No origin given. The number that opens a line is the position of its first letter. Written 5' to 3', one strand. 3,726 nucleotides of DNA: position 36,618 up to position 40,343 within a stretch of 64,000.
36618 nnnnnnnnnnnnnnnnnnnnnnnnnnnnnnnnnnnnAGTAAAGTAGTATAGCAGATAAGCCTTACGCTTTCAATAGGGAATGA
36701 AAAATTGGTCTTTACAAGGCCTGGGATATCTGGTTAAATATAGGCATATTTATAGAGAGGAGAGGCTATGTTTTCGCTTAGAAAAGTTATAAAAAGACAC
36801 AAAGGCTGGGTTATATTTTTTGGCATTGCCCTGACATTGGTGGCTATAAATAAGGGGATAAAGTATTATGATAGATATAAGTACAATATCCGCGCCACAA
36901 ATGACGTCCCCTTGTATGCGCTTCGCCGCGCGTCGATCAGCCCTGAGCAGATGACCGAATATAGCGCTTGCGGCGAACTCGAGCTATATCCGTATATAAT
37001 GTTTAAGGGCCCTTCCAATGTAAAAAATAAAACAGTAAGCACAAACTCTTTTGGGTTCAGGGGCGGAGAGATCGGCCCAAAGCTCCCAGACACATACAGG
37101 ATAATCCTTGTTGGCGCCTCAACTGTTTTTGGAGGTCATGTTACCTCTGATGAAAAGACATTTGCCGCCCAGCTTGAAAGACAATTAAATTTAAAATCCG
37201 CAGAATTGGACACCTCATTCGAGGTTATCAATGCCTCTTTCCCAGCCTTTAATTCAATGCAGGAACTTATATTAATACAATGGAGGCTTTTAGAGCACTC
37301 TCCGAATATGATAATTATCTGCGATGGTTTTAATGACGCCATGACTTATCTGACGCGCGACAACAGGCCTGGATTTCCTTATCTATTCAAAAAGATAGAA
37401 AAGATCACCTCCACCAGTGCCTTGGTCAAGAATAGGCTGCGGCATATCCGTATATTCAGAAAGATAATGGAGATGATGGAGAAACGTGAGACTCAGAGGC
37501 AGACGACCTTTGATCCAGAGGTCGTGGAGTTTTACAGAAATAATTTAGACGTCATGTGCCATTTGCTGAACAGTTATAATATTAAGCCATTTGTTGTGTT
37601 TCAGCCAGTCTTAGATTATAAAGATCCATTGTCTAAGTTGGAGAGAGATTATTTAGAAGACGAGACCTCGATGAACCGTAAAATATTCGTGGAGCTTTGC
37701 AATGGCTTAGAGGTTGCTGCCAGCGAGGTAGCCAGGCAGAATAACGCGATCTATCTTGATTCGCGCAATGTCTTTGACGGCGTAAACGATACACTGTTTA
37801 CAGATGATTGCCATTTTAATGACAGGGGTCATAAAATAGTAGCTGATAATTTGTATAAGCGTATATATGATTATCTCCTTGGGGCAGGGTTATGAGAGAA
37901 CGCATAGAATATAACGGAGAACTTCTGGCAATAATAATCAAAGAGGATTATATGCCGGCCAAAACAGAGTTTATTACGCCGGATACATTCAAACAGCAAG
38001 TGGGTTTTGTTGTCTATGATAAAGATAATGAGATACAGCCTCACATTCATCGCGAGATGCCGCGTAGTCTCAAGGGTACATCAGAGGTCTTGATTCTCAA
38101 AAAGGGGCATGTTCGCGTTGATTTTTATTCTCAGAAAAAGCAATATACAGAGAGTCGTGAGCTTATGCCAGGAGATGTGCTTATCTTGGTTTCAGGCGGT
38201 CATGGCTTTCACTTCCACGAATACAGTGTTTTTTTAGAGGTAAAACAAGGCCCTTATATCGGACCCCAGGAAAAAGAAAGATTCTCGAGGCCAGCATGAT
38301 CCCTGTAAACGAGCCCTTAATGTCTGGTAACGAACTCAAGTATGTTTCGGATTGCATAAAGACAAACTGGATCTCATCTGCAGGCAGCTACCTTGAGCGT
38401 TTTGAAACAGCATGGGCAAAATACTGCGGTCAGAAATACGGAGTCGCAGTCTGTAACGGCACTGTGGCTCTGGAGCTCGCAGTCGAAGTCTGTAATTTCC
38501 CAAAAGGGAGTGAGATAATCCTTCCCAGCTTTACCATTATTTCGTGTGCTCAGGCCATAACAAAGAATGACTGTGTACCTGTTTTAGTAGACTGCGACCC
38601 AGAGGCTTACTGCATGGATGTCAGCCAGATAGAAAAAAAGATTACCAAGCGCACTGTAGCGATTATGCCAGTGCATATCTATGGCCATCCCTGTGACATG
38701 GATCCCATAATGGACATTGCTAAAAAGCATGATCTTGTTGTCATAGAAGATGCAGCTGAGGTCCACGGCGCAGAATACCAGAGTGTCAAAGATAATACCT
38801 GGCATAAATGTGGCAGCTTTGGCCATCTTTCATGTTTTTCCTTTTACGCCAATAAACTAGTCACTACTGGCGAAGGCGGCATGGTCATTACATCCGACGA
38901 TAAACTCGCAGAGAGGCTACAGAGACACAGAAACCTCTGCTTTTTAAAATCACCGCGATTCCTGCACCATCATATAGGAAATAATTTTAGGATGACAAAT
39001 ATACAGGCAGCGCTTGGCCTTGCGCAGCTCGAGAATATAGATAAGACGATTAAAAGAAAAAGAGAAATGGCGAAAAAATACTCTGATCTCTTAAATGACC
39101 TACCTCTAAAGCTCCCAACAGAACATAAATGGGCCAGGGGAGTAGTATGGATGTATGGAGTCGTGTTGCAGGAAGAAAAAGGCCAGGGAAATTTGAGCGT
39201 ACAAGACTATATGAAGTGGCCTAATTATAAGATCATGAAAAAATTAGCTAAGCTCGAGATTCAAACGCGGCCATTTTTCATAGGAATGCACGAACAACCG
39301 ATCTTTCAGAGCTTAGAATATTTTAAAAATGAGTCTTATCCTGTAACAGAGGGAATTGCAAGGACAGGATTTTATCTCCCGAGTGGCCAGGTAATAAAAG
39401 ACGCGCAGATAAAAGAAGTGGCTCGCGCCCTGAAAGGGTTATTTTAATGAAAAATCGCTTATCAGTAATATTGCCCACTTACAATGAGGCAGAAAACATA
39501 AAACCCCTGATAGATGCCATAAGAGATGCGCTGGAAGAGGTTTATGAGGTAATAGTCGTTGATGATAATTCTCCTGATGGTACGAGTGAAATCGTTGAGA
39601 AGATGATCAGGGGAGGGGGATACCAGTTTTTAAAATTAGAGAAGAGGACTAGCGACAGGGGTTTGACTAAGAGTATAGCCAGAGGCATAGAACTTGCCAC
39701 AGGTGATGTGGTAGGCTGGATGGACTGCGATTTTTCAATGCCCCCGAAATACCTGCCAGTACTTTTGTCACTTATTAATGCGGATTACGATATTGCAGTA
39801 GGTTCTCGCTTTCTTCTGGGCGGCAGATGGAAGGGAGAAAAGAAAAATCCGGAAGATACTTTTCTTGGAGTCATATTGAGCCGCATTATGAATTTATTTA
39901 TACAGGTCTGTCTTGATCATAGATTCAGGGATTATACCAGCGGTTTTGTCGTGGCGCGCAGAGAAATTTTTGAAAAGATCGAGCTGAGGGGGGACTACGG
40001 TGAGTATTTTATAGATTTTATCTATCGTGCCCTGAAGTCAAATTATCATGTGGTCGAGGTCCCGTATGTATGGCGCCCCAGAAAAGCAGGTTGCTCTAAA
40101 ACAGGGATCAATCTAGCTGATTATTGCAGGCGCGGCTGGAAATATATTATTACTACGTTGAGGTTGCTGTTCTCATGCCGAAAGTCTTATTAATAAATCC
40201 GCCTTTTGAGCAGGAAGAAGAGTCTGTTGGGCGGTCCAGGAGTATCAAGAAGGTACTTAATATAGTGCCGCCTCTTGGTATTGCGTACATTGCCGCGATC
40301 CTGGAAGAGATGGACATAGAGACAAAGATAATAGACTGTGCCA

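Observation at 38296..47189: Arn-like amino-sugar lipid-modification module (aminotransferase + polyprenol-P sugar GT2 + ArnT/PMT-like membrane transferase) combined with a B12-radical-SAM enzyme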

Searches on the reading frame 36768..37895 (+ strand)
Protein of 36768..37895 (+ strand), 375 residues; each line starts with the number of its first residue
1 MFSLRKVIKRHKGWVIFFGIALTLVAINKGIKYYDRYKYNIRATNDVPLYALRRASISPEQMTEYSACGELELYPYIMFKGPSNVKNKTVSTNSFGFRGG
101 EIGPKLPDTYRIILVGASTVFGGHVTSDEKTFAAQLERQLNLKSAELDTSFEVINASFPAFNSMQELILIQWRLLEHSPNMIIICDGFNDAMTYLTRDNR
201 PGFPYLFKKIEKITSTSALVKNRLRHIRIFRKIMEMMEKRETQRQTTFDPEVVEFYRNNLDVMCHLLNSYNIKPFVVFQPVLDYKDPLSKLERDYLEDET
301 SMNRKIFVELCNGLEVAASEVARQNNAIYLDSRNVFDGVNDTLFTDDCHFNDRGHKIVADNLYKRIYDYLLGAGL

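Call 4: search_protein_families(library=pfam, proteins=[window:36768-37895:+])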
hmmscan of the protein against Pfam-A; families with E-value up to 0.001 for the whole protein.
window:36768-37895:+ (375 aa): 2 families
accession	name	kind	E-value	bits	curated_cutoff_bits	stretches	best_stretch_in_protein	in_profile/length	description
PF13472.12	Lipase_GDSL_2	-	1.4e-08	35.9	32.9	1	115-357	2-178/178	GDSL-like Lipase/Acylhydrolase family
PF00657.28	Lipase_GDSL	-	9.5e-08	32.9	23.6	1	112-361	1-207/208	GDSL-like Lipase/Acylhydrolase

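Call 8: search_protein_families(library=ncbifam, proteins=[window:36768-37895:+], max_evalue=0.01)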
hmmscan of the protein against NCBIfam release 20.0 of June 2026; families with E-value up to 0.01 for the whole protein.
window:36768-37895:+ (375 aa): 1 family
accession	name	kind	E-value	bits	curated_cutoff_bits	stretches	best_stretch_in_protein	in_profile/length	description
NF047475.1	GDSL_LA_2490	hypoth_equivalog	0.0052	16.1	325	0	89-138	64-110/431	LA_2490 family SGNH/GDSL-type esterase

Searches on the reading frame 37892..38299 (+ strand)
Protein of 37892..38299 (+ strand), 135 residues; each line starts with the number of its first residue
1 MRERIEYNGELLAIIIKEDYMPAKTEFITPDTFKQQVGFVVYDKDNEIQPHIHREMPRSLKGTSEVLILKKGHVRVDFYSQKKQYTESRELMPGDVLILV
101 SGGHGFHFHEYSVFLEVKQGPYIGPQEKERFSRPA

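Call 4: search_protein_families(library=pfam, proteins=[window:37892-38299:+])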
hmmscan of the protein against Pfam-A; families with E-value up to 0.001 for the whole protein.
window:37892-38299:+ (135 aa): 0 families

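Call 8: search_protein_families(library=ncbifam, proteins=[window:37892-38299:+], max_evalue=0.01)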
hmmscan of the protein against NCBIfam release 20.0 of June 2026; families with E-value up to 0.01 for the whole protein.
window:37892-38299:+ (135 aa): 1 family
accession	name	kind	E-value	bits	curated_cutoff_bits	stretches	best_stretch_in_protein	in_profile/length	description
TIGR04366.1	cupin_WbuC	subfamily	1e-08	35.1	42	1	36-129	35-126/132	WbuC family cupin fold metalloprotein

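Call 42: search_protein_families(library=pfam, proteins=[window:37892-38299:+], max_evalue=1)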
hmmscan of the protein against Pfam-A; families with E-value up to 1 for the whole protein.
window:37892-38299:+ (135 aa): 0 families

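Call 59: search_solved_structures(query=window:37892-38299:+, max_evalue=1)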
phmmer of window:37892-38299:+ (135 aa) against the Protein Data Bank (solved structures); distinct sequences matched with E-value up to 1: 7.
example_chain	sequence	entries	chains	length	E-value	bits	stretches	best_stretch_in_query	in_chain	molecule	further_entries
6dtk_A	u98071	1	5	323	0.017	18.3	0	90-126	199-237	Superoxide dismutase C111S/D83S-C111S HETERODIMER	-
3ltv_A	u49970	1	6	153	0.06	16.6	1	72-129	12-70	Superoxide dismutase [Cu-Zn],Superoxide dismutase [Cu-Zn]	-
3gtt_A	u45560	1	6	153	0.063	16.5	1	72-129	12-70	Superoxide dismutase [Cu-Zn]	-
3l9e_A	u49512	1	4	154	0.27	14.5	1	78-113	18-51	Superoxide dismutase [Cu-Zn]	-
3l9y_A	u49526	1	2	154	0.27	14.4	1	78-113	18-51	Superoxide dismutase [Cu-Zn]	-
3kbe_A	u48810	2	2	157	0.42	13.8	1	87-126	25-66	Superoxide dismutase [Cu-Zn]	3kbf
7sqk_C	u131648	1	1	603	0.47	13.7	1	13-65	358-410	HAUS augmin-like complex subunit 3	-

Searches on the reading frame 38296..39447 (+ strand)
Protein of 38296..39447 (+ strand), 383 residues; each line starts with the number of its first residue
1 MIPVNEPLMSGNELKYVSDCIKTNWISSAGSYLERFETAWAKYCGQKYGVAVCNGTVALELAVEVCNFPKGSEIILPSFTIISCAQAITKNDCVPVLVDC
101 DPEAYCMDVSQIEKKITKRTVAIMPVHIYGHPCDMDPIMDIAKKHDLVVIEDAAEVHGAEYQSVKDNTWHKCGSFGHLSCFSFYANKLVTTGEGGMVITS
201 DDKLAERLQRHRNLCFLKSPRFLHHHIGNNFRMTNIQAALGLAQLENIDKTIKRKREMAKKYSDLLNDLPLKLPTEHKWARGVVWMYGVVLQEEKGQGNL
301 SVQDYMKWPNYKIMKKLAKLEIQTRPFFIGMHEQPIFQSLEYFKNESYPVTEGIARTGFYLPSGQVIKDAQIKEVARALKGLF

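Call 4: search_protein_families(library=pfam, proteins=[window:38296-39447:+])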
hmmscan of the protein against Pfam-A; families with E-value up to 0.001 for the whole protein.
window:38296-39447:+ (383 aa): 3 families
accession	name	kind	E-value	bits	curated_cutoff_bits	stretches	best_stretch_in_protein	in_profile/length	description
PF01041.23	DegT_DnrJ_EryC1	-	3e-107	359.4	19.8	1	11-379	5-359/360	DegT/DnrJ/EryC1/StrS aminotransferase family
PF01212.27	Beta_elim_lyase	-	1.6e-09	37.9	27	1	34-277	35-276/288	Beta-eliminating lyase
PF00155.27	Aminotran_1_2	-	1e-06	28.7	19.7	1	33-120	44-147/361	Aminotransferase class I and II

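Call 8: search_protein_families(library=ncbifam, proteins=[window:38296-39447:+], max_evalue=0.01)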
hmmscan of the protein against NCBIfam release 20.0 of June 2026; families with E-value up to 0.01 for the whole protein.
window:38296-39447:+ (383 aa): 14 families
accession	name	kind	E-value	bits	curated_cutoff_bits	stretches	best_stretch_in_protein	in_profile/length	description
TIGR04181.1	NHT_00031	hypoth_equivalog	7.8e-93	311.2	420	1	2-363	1-358/359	LegC family aminotransferase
TIGR03588.1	PseC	equivalog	3.6e-65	220.3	423.5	1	1-381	1-378/380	UDP-4-amino-4,6-dideoxy-N-acetyl-beta-L-altrosamine transaminase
NF008687.0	PRK11706.1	equivalog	8.3e-61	205.8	375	1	1-380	1-371/375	dTDP-4-amino-4,6-dideoxygalactose transaminase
TIGR04427.1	PLP_DesI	equivalog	5.1e-54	183.9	650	1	20-378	41-378/390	dTDP-4-dehydro-6-deoxyglucose aminotransferase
NF008658.2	PRK11658.1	equivalog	3.8e-53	180.5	631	1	2-381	5-375/379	UDP-4-amino-4-deoxy-L-arabinose aminotransferase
TIGR02379.1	ECA_wecE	subfamily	1.7e-50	171.9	434.85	1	1-275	1-281/376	dTDP-4-amino-4,6-dideoxy-D-glucose transaminase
NF011936.0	PRK15407.1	equivalog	1.2e-47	162.7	423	2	3-212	38-248/440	lipopolysaccharide biosynthesis protein RfbH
NF004621.0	PRK05957.1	equivalog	5.2e-05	22.1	498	1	69-126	111-167/389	pyridoxal phosphate-dependent aminotransferase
NF005816.0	PRK07682.1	equivalog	8.1e-05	21.4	620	1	53-153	97-203/390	aminotransferase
NF005744.0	PRK07568.1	subfamily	0.00031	19.6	389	1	50-153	91-202/398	pyridoxal phosphate-dependent aminotransferase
NF006095.0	PRK08247.1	equivalog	0.0034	16.2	585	1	37-154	59-175/369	methionine biosynthesis PLP-dependent protein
NF004770.0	PRK06108.1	subfamily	0.005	15.7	422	1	50-152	100-209/396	pyridoxal phosphate-dependent aminotransferase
TIGR03812.1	tyr_de_CO2_Arch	equivalog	0.0055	15.6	299.4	1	69-154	103-192/375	tyrosine decarboxylase MfnA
NF004975.0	PRK06348.1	equivalog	0.0095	15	549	0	68-153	110-202/384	pyridoxal phosphate-dependent aminotransferase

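Call 60: search_solved_structures(query=window:38296-39447:+, max_evalue=1e-30)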
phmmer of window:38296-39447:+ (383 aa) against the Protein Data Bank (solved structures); distinct sequences matched with E-value up to 1e-30: 39.
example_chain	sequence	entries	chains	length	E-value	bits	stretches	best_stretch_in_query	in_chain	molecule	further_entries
3bn1_A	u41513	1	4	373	9.9e-80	271.3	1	2-379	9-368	Perosamine synthetase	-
3dr7_A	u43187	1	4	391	1.2e-79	271.1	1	2-379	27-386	Putative perosamine synthetase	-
3dr4_A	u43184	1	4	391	8e-79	268.3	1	2-379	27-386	Putative perosamine synthetase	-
7b0d_A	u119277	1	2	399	1e-70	241.7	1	22-378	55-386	Glutamine--scyllo-inositol transaminase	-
7b0m_AAA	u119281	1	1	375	1.2e-62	215.1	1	6-333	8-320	Sugar aminotransferase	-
1o61_A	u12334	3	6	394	8.5e-51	176.1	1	5-378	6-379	aminotransferase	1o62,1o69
4ztc_A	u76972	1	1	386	1.2e-49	172.4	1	5-378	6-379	Aminotransferase homolog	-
7n63_A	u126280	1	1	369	2.9e-48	167.8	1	18-372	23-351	Putative aminotransferase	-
3frk_A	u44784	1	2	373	1.8e-47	165.2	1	18-373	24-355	QdtB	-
5u1z_A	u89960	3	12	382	2.1e-46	161.7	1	19-378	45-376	Putative aminotransferase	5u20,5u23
5u21_A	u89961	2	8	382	6.7e-46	160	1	19-378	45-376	Putative aminotransferase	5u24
2oga_A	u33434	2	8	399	5.7e-42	147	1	30-275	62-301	Transaminase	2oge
7l7x_AAA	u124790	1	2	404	9e-40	139.8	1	18-255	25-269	DegT/DnrJ/EryC1/StrS aminotransferase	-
8vr3_A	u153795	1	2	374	1.1e-39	139.6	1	1-270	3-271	DegT/DnrJ/EryC1/StrS aminotransferase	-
8vr5_A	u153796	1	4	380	1.1e-39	139.5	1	1-269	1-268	DegT/DnrJ/EryC1/StrS aminotransferase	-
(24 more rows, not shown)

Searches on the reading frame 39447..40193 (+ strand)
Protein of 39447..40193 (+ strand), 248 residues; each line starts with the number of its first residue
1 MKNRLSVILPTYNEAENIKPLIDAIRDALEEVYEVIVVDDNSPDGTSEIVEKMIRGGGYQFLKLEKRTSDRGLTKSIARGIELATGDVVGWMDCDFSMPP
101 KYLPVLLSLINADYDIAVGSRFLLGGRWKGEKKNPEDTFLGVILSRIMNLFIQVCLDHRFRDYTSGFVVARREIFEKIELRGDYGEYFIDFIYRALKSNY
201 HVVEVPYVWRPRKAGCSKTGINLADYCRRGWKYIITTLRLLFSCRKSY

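Call 4: search_protein_families(library=pfam, proteins=[window:39447-40193:+])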
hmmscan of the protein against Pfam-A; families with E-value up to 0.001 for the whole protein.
window:39447-40193:+ (248 aa): 3 families
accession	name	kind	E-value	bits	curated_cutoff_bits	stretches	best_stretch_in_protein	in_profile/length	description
PF00535.33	Glycos_transf_2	-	4.1e-33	115.1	23.3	1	6-178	1-167/168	Glycosyl transferase family 2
PF10111.15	Glyco_tranf_2_2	-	1.8e-07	31.4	27.3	1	6-111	1-107/276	Glycosyltransferase like family 2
PF13641.12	Glyco_tranf_2_3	-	1.5e-05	25.5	27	1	4-123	2-125/230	Glycosyltransferase like family 2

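Call 8: search_protein_families(library=ncbifam, proteins=[window:39447-40193:+], max_evalue=0.01)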
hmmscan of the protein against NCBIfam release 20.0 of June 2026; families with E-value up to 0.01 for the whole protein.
window:39447-40193:+ (248 aa): 21 families
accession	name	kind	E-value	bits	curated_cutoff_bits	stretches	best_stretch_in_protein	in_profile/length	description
NF041391.1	DPhHxTase_Halo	equivalog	2.2e-16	59.5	375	1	11-213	3-187/213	dolichyl-phosphate hexose transferase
NF007986.1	PRK10714.1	equivalog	4.5e-15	55.5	529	1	3-218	6-209/316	undecaprenyl-phosphate 4-deoxy-4-formamido-L-arabinose transferase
NF047588.1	GlcsyltransPgfSStrep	equivalog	2.2e-14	53.4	500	1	4-221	2-207/308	glycosyltransferase PgfS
TIGR04283.1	glyco_like_mftF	equivalog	1.1e-13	51.3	182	1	5-115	1-102/221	TIGR04283 family arsenosugar biosynthesis glycosyltransferase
TIGR04182.1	glyco_TIGR04182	equivalog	2.7e-13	50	325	1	6-219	3-199/293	S-layer glycoprotein N-glycosyltransferase AglJ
NF007482.0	PRK10073.1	equivalog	1.6e-12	47.1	423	1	2-117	5-118/334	glycosyltransferase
NF041875.1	EPS_EpsD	equivalog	1.5e-11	44.3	370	1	5-104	1-98/325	exopolysaccharide biosynthesis glycosyltransferase EpsD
NF010496.0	PRK13915.1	equivalog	1.5e-11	43.9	262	1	2-108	30-140/307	glucosyl-3-phosphoglycerate synthase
NF038302.1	EPS_HpsE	equivalog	2.5e-10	39.9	300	1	5-96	3-97/307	hormogonium polysaccharide biosynthesis glycosyltransferase HpsE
TIGR03937.1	PgaC_IcaA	equivalog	5.3e-10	38.8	422.3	1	4-101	46-141/407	poly-beta-1,6-N-acetyl-D-glucosamine synthase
NF045692.1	OglycostaseCruG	equivalog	2.1e-09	36.8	600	1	4-54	42-92/386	2'-O-glycosyltransferase CruG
NF041394.1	GtaseAglG_Halo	equivalog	1.6e-08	34.2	440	1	4-133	2-128/304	glucosyl-dolichyl phosphate glucuronosyltransferase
NF050050.1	ProtGlycPglI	equivalog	3.7e-08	33.1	500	1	3-119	2-117/306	GalNAc(5)-diNAcBac-PP-undecaprenol beta-1,3-glucosyltransferase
TIGR03965.1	mycofact_glyco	equivalog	4.6e-08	32.4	280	1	5-121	76-190/467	mycofactocin biosynthesis glycosyltransferase MftF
NF047683.1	TeichurnBiosyTuaG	equivalog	1.2e-07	31.7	400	1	2-98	5-99/252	teichuronic acid biosynthesis protein TuaG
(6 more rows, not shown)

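Call 25: search_solved_structures(query=window:39447-40193:+, max_evalue=0.001)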
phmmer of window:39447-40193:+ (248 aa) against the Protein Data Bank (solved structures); distinct sequences matched with E-value up to 0.001: 30.
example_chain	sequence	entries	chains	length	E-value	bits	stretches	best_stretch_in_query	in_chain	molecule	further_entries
5mlz_A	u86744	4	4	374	1.6e-30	109.8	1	4-231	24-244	Dolichol monophosphate mannose synthase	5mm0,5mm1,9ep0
9bhc_C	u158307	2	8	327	2.5e-11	47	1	4-218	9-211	Undecaprenyl-phosphate 4-deoxy-4-formamido-L-arabinose transferase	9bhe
8vxh_A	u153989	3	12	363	3.5e-11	46.5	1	4-218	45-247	Undecaprenyl-phosphate 4-deoxy-4-formamido-L-arabinose transferase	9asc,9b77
9hwj_A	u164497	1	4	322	1.2e-10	44.7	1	4-176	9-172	Undecaprenyl-phosphate 4-deoxy-4-formamido-L-arabinose transferase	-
2z87_A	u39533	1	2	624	6.8e-09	39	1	4-118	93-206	Chondroitin synthase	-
2z86_A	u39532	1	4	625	6.8e-09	39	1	4-118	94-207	Chondroitin synthase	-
5eke_A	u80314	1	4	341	1.1e-07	35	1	4-124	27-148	Uncharacterized glycosyltransferase sll0501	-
5ekp_C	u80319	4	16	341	1.1e-07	35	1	4-124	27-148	Uncharacterized glycosyltransferase sll0501 | Glycosyltransferase sll0501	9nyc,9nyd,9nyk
9nye_A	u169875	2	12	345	1.1e-07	35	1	4-124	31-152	Glycosyltransferase sll0501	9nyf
6yv7_B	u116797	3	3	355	2.4e-07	33.9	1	3-101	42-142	Glycosyl transferase, family 2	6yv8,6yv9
6yv7_A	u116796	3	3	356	2.4e-07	33.9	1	3-101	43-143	Glycosyl transferase, family 2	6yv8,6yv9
9omh_A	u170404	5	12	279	2.8e-06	30.4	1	5-136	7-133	Glycosyltransferase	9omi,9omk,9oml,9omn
9omm_A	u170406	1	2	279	2.8e-06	30.4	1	5-136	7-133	Glycosyltransferase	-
9omj_A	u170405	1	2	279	3e-06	30.4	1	5-136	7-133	Glycosyltransferase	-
5tze_C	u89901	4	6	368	6.6e-06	29.2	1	4-100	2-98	Glycosyl transferase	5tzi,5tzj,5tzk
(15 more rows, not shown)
